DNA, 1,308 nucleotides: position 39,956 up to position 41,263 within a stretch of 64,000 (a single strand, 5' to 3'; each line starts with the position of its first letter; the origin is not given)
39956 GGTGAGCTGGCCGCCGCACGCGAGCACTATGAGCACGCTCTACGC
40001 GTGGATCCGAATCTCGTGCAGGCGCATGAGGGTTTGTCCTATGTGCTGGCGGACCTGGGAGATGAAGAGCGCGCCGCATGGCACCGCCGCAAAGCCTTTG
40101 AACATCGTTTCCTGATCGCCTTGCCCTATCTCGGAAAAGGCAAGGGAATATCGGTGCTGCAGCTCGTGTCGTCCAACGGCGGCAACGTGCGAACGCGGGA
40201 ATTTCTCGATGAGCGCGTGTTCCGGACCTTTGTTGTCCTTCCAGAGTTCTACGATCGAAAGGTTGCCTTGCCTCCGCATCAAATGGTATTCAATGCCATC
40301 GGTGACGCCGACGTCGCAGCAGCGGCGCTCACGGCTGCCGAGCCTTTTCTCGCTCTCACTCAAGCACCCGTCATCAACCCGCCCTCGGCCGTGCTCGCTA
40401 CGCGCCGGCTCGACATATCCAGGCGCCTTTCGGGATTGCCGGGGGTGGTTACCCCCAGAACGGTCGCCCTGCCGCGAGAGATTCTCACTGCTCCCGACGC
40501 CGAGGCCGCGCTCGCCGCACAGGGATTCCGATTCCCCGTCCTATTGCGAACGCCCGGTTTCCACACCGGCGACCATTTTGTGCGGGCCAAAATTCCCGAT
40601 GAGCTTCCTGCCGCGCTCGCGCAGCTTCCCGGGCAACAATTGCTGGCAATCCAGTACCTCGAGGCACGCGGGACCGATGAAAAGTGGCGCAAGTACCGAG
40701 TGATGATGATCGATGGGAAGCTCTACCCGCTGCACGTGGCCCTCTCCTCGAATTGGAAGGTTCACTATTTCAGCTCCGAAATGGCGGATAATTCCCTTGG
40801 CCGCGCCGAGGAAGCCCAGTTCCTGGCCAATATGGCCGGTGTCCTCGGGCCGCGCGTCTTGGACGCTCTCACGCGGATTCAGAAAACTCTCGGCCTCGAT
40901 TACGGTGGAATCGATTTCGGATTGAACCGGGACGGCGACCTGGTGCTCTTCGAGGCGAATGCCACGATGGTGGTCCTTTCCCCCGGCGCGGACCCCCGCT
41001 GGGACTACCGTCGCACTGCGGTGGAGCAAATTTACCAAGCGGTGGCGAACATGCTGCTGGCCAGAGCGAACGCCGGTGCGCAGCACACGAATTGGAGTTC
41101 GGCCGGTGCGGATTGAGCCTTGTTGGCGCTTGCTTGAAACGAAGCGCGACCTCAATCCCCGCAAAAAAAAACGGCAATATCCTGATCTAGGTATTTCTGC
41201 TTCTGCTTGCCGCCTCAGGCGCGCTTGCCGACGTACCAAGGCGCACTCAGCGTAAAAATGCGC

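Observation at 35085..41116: Candidate undescribed pathway: cysteate-synthase-like enzyme + decarboxylase + two TPR/ATP-grasp ligases (possible taurine-type amine made and then ligated)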

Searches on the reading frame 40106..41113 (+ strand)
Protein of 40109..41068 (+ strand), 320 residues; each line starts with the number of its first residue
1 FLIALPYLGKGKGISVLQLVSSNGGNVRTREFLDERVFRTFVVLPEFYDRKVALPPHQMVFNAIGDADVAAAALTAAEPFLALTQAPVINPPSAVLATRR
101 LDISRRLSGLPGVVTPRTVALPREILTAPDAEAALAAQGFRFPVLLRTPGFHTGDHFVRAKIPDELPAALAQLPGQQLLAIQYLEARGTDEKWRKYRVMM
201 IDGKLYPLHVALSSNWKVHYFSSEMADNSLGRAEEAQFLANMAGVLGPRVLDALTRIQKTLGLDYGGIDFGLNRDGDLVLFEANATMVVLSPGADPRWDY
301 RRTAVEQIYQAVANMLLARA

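Call 13: find_homologous_proteins(query=window:40109-41068:+, max_evalue=0.00001)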
Query seq(320 aa) (320 aa): 4577 proteins with E <= 0.00001 among 8000 candidates; the best 120 are listed.
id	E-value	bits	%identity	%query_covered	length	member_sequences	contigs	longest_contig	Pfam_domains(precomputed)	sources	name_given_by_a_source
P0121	5.6e-207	704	100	100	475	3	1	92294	PF14559.13,PF13431.13,PF13414.13,PF00515.35,PF13424.13,PF13432.13,PF13428.13,PF13181.13,PF07719.24,PF13374.13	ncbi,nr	ncbi:MAG TPA: tetratricopeptide repeat protein [Candidatus Sulfotelmatobacter sp.]|nr:tetratricopept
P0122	6.2e-146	504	72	100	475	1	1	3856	PF13431.13,PF13414.13,PF00515.35,PF13424.13,PF13432.13,PF13428.13,PF13181.13,PF07719.24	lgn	-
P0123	1.3e-130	453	66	99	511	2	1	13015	PF14559.13,PF13431.13,PF13414.13,PF13371.13,PF00515.35,PF13432.13,PF13428.13,PF13181.13,PF14561.13,PF07719.24,PF13374.13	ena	-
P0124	9.1e-130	451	64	98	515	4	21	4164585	PF13431.13,PF13414.13,PF13428.13,PF13374.13,PF07721.21,PF14559.13,PF13371.13,PF00515.35,PF13424.13,PF13429.13,PF13181.13,PF14561.13,PF07719.24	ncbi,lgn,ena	-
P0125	1.1e-129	450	65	99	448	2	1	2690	PF14559.13,PF13431.13,PF13414.13,PF00515.35,PF13424.13,PF13432.13,PF13428.13,PF13181.13,PF07719.24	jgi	jgi:hypothetical protein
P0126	1.7e-129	450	65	99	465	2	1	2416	PF14559.13,PF13431.13,PF13414.13,PF00515.35,PF13424.13,PF13432.13,PF13428.13,PF13181.13,PF07719.24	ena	-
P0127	7.2e-129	448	66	99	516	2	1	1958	PF14559.13,PF13431.13,PF13414.13,PF00515.35,PF13424.13,PF13432.13,PF13428.13,PF13181.13,PF14561.13,PF07719.24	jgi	jgi:hypothetical protein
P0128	1.3e-128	447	63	100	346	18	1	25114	-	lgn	-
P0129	4.1e-128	445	65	99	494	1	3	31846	PF13431.13,PF13414.13,PF13176.13,PF13428.13,PF13374.13,PF14559.13,PF24575.2,PF00515.35,PF13424.13,PF13432.13,PF13181.13,PF14561.13,PF07719.24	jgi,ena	jgi:glutathione synthase/RimK-type ligase-like ATP-grasp enzyme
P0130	7.3e-128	444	64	99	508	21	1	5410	PF14559.13,PF13431.13,PF13414.13,PF00515.35,PF13424.13,PF13432.13,PF13428.13,PF14561.13,PF07719.24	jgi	-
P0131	1.6e-127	443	64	99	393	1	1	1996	PF14559.13,PF13431.13,PF13414.13,PF00515.35,PF13432.13,PF07719.24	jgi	jgi:tetratricopeptide (TPR) repeat protein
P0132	1.9e-127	443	62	100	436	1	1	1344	PF07719.24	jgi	-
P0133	2.6e-127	443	65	99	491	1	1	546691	PF14559.13,PF13431.13,PF13414.13,PF13371.13,PF13432.13,PF13428.13,PF13181.13,PF14561.13,PF07719.24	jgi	jgi:Flp pilus assembly protein TadD/glutathione synthase/RimK-type ligase-like ATP-grasp enzyme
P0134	7.3e-127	441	65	99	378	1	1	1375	-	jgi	-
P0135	2.9e-126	439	64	98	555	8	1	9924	PF14559.13,PF13431.13,PF13414.13,PF13432.13,PF13428.13,PF13181.13,PF07719.24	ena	-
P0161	1.5e-123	430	64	100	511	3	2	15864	PF14559.13,PF13431.13,PF13414.13,PF00515.35,PF13432.13,PF13428.13,PF13181.13,PF07719.24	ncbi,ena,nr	ncbi:MAG TPA: tetratricopeptide repeat protein [Spirochaetia bacterium]|nr:tetratricopeptide repeat 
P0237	6.8e-119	415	61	99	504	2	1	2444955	PF14559.13,PF13431.13,PF00515.35,PF13424.13,PF13432.13,PF13428.13,PF13181.13,PF07719.24,PF13374.13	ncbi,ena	-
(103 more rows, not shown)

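Call 14: find_encoding_contigs(protein=P0124, flank=8000, max_places=3)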
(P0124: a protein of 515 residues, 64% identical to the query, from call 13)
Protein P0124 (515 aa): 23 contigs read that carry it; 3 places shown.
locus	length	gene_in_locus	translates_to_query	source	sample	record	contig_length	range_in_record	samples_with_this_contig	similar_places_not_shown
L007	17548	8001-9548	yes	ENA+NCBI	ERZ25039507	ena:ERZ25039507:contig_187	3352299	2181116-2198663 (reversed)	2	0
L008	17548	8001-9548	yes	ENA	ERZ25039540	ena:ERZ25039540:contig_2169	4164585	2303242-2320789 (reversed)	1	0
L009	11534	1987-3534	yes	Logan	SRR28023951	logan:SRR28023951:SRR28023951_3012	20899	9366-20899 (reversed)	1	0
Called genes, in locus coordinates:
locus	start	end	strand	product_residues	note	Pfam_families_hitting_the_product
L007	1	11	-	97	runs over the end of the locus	-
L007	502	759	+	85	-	-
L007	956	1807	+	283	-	-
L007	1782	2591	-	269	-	-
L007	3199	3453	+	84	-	-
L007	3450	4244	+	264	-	PF12851:Tet_JBP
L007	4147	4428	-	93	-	-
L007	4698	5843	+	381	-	PF00589:Phage_integrase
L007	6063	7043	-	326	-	-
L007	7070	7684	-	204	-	-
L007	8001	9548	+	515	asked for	PF13371:TPR_9 (faint), PF13424:TPR_12 (faint), PF13428:TPR_14 (faint), PF13429:TPR_15 (weak), PF14561:TPR_20 (faint), PF13431:TPR_17 (faint), PF00515:TPR_1 (faint), PF14559:TPR_19, +5 more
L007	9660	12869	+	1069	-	PF25852:DUF6242_C (faint), PF02012:BNR (faint), PF13088:BNR_2 (faint), PF14870:PSII_BNR (faint), PF15902:Sortilin-Vps10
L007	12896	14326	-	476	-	PF04966:OprB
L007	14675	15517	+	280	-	PF12804:NTP_transf_3 (weak), PF00483:NTP_transferase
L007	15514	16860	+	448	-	PF10509:GalKase_gal_bdg (weak), PF00288:GHMP_kinases_N, PF08544:GHMP_kinases_C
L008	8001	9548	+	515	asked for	PF13371:TPR_9 (faint), PF13424:TPR_12 (faint), PF13428:TPR_14 (faint), PF13429:TPR_15 (weak), PF14561:TPR_20 (faint), PF13431:TPR_17 (faint), PF00515:TPR_1 (faint), PF14559:TPR_19, +5 more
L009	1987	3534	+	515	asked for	PF13371:TPR_9 (faint), PF13424:TPR_12 (faint), PF13428:TPR_14 (faint), PF13429:TPR_15 (weak), PF14561:TPR_20 (faint), PF13431:TPR_17 (faint), PF00515:TPR_1 (faint), PF14559:TPR_19, +5 more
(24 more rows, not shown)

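Call 15: find_encoding_contigs(protein=P0237, flank=8000, max_places=2)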
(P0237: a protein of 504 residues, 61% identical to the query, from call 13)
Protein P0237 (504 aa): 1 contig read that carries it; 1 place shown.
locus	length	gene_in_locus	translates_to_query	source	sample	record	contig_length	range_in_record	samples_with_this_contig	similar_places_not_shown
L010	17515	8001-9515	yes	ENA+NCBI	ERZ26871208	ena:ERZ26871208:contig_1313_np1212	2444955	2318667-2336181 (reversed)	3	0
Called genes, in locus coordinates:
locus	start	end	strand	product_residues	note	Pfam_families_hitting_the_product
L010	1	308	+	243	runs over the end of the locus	PF02535:Zip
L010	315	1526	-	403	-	-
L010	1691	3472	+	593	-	PF05580:Peptidase_S55 (weak)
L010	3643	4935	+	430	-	PF02403:Seryl_tRNA_N, PF00587:tRNA-synt_2b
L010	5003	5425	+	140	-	-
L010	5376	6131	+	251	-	-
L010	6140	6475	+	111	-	-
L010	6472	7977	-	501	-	PF13231:PMT_2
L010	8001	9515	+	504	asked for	PF00515:TPR_1 (faint), PF07719:TPR_2 (faint), PF13181:TPR_8 (faint), PF13424:TPR_12 (faint), PF13428:TPR_14 (faint), PF13431:TPR_17 (faint), PF13432:TPR_16 (weak), PF14559:TPR_19 (weak), +1 more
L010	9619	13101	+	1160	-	PF00704:Glyco_hydro_18, PF01522:Polysacc_deac_1, PF13506:Glyco_transf_21, PF00535:Glycos_transf_2, PF13641:Glyco_tranf_2_3, PF01644:Chitin_synth_1 (weak), PF03142:Chitin_synth_2, PF13632:Glyco_trans_2_3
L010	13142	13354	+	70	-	-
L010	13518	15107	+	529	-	PF00171:Aldedh, PF05893:LuxC (faint)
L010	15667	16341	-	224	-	PF00196:GerE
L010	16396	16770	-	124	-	PF07238:PilZ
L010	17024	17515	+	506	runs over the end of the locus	PF00089:Trypsin, PF13365:Trypsin_2, PF00595:PDZ, PF13180:PDZ_2, PF17820:PDZ_6, PF13180:PDZ_2 (weak)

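Call 16: find_encoding_contigs(protein=P0161, flank=8000, max_places=2)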
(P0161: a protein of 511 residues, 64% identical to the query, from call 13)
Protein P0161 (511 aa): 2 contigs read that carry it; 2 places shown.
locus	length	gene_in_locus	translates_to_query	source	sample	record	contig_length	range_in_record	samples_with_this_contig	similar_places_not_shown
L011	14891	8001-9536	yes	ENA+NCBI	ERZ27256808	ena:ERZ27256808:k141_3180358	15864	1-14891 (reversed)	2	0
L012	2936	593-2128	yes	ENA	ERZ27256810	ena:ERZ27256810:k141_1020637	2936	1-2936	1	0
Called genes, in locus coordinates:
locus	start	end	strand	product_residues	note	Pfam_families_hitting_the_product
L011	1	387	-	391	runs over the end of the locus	PF00108:Thiolase_N, PF22691:Thiolase_C_1, PF02803:Thiolase_C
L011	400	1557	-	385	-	PF02771:Acyl-CoA_dh_N, PF02770:Acyl-CoA_dh_M, PF00441:Acyl-CoA_dh_1, PF22924:ACOX_C_alpha1 (weak), PF08028:Acyl-CoA_dh_2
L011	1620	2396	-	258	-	PF00378:ECH_1, PF16113:ECH_2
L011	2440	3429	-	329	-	PF01012:ETF, PF00766:ETF_alpha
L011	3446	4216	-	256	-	PF01012:ETF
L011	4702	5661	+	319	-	PF12728:HTH_17, PF12727:PBP_like, PF13531:SBP_bac_11 (weak)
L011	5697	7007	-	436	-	PF07833:Cu_amine_oxidN1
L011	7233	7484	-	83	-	-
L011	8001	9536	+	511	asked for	PF13431:TPR_17 (faint), PF00515:TPR_1 (faint), PF13432:TPR_16, PF07719:TPR_2 (weak), PF13414:TPR_11, PF13428:TPR_14 (weak), PF13432:TPR_16 (weak), PF14559:TPR_19 (weak), +1 more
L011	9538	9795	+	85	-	-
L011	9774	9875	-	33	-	PF21221:B_lactamase-like_C (weak)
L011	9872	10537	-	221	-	PF00753:Lactamase_B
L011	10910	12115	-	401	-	PF00465:Fe-ADH, PF13685:Fe-ADH_2 (weak), PF25137:ADH_Fe_C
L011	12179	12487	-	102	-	PF05610:DUF779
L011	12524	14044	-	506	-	PF00171:Aldedh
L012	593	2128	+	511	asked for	PF13431:TPR_17 (faint), PF00515:TPR_1 (faint), PF13432:TPR_16, PF07719:TPR_2 (weak), PF13414:TPR_11, PF13428:TPR_14 (weak), PF13432:TPR_16 (weak), PF14559:TPR_19 (weak), +1 more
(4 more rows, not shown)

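Call 18: search_solved_structures(query=A1, max_evalue=10, show_alignments=2)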
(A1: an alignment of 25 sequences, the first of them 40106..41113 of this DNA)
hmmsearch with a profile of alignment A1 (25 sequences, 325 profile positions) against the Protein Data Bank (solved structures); distinct sequences matched with E-value up to 10: 1.
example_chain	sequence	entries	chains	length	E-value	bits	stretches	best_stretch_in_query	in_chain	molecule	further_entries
3tr3_A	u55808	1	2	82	1.5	10.8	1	39-68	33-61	BolA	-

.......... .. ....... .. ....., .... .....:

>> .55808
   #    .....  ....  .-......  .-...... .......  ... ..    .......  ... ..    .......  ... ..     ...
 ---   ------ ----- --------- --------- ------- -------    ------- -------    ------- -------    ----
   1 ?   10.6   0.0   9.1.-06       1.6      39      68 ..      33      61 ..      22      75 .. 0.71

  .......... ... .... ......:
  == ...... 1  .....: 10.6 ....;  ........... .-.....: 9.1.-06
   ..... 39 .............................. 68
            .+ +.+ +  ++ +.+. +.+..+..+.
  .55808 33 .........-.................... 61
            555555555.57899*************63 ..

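Call 30: predict_structure(alignment_id=A1)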
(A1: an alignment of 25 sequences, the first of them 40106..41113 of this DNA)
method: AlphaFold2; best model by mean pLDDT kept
length: 336 residues; sequences in the alignment: 25
mean_pLDDT: 88.8   pTM: 0.87
mean pLDDT of the five models: 88.8, 88.3, 87.0, 85.8, 85.5
residues with pLDDT >= 90: 237; 70-90: 73; 50-70: 17; < 50: 9
segments of 3 or more residues with pLDDT < 50: 329-336
pLDDT, mean of each block of 10 residues (from residue 1): 89 93 90 90 93 92 92 93 94 93 85 94 95 95 91 75 95 92 91 92 96 76 64 92 97 97 94 94 87 84 93 95 68 33
secondary structure, 60 per line:
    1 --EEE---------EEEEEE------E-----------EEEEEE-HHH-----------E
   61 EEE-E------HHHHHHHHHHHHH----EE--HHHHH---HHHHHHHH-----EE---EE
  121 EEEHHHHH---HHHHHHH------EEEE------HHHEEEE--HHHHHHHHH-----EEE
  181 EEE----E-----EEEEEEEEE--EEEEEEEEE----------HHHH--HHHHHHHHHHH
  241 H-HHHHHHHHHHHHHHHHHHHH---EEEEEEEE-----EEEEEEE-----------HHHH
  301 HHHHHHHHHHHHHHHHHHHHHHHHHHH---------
elements in order: E3-5 E15-20 E39-44 E60-63 H72-84 H93-97 H101-108 E119-123 H124-128 H132-138 E145-148 E158-161 H164-172 E178-183 E194-202 E205-213 H224-227 H230-241 H243-262 E266-273 E279-285 H297-327

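Call 33: fold_search(model_id=the predicted structure, library=pdb)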
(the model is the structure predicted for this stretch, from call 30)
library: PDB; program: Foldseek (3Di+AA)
matches with E <= 10: 1044; with E <= 0.001: 605
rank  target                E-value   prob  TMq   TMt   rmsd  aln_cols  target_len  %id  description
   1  1iow                  2.8e-11  1.00  0.58  0.63   6.0       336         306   18  COMPLEX OF Y216F D-ALA:D-ALA LIGASE WITH ADP AND A PHOSPHORYL PHOSPHINATE (released 1997-02-12)
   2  4zqi_C                4.0e-11  1.00  0.53  0.57   6.6       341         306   18  Crystal structure of Apo D-alanine-D-alanine ligase(DDL) from Yersinia pestis (released 2016-01-13)
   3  2dln                  4.3e-11  1.00  0.56  0.61   6.4       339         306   18  VANCOMYCIN RESISTANCE: STRUCTURE OF D-ALANINE:D-ALANINE LIGASE AT 2.3 ANGSTROMS RESOLUTION (released 1995-11-01)
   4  4c5a_B                5.5e-11  1.00  0.52  0.57   6.8       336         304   18  The X-ray crystal structures of D-alanyl-D-alanine ligase in complex ADP and D-cycloserine phosphate (released 2015-01-21)
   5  4zqi_B                7.0e-11  1.00  0.53  0.59   7.0       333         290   16  Crystal structure of Apo D-alanine-D-alanine ligase(DDL) from Yersinia pestis (released 2016-01-13)
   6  5bpf_D                7.4e-11  1.00  0.53  0.58   6.6       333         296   18  Crystal structure of ADP complexed D-alanine-D-alanine ligase(DDL) from Yersinia pestis (released 2016-03-02)
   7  5zk6                  7.4e-11  1.00  0.48  0.54   7.3       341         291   15  Crystal structure of RimK complexed with RpsF (released 2019-03-27)
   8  4zqi_A                7.9e-11  1.00  0.53  0.59   6.6       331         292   18  Crystal structure of Apo D-alanine-D-alanine ligase(DDL) from Yersinia pestis (released 2016-01-13)
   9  1pk8_C                7.9e-11  1.00  0.46  0.53   7.7       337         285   11  Crystal Structure of Rat Synapsin I C Domain Complexed to Ca.ATP (released 2004-03-23)
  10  5c1p_B                8.4e-11  1.00  0.52  0.57   6.6       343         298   17  Crystal structure of ADP and D-alanyl-D-alanine complexed D-alanine-D-alanine ligase(DDL) from Yersinia pestis (released 2016-03-02)
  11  5zct_C                1.1e-10  1.00  0.52  0.58   6.6       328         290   16  The crystal structure of the poly-alpha-L-glutamate peptides synthetase RimK at 2.05 angstrom resolution. (released 2018-07-25)
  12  3v4z_A                1.1e-10  1.00  0.52  0.58   6.5       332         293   17  D-alanine--D-alanine ligase from Yersinia pestis (released 2011-12-28)
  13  5c1o_D                1.3e-10  1.00  0.51  0.57   6.6       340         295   16  Crystal structure of AMP-PNP complexed D-alanine-D-alanine ligase(DDL) from Yersinia pestis (released 2016-03-02)
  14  7tn7                  1.4e-10  1.00  0.47  0.56   7.4       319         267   15  Crystal structure of Zea mays Inositol-tetrakisphosphate Kinase 1 mutant (ZmITPK1 residues 18-218-Gly-Ser-Gly-Ser-Gly-24 (released 2022-06-15)
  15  5bpf_B                1.5e-10  1.00  0.52  0.57   6.5       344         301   18  Crystal structure of ADP complexed D-alanine-D-alanine ligase(DDL) from Yersinia pestis (released 2016-03-02)
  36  5zct_A                3.9e-10  1.00  0.50  0.56   6.9       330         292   14  The crystal structure of the poly-alpha-L-glutamate peptides synthetase RimK at 2.05 angstrom resolution. (released 2018-07-25)
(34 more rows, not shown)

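Call 82: search_protein_representatives(alignment_id=A1)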
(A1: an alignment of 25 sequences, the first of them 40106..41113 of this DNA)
Query: 25 sequences, 325 profile positions. Proteins with E-value up to 0.001 (for the whole library): 3180; up to 1e-10: 2186; up to 1e-30: 1204. The best 150 are listed.
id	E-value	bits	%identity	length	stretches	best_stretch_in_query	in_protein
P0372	1.2e-256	865.5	-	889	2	5-322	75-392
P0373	2.0e-160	549.3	-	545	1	1-323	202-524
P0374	4.4e-152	521.9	-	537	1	1-323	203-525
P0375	4.4e-144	495.6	-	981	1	3-320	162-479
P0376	2.0e-141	486.9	-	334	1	6-322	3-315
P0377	1.1e-136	471.2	-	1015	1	2-304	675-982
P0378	2.8e-133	460.1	-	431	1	8-322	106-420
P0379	4.2e-133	459.5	-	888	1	1-322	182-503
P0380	4.2e-133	459.5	-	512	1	2-322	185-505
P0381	1.1e-131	454.8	-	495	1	3-320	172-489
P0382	1.2e-130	451.4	-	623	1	3-322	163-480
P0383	3.0e-128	443.6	-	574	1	3-323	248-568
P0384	4.2e-128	443.1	-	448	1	6-321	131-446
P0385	2.6e-127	440.5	-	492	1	6-322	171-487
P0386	4.9e-126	436.3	-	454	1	4-322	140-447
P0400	4.0e-119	413.6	-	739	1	5-321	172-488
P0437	3.1e-106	371.2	-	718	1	5-322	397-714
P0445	1.9e-103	362.0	-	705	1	9-322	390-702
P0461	1.3e-100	352.7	-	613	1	6-293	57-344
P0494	3.3e-94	331.7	-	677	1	3-323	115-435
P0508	3.7e-91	321.7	-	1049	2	15-322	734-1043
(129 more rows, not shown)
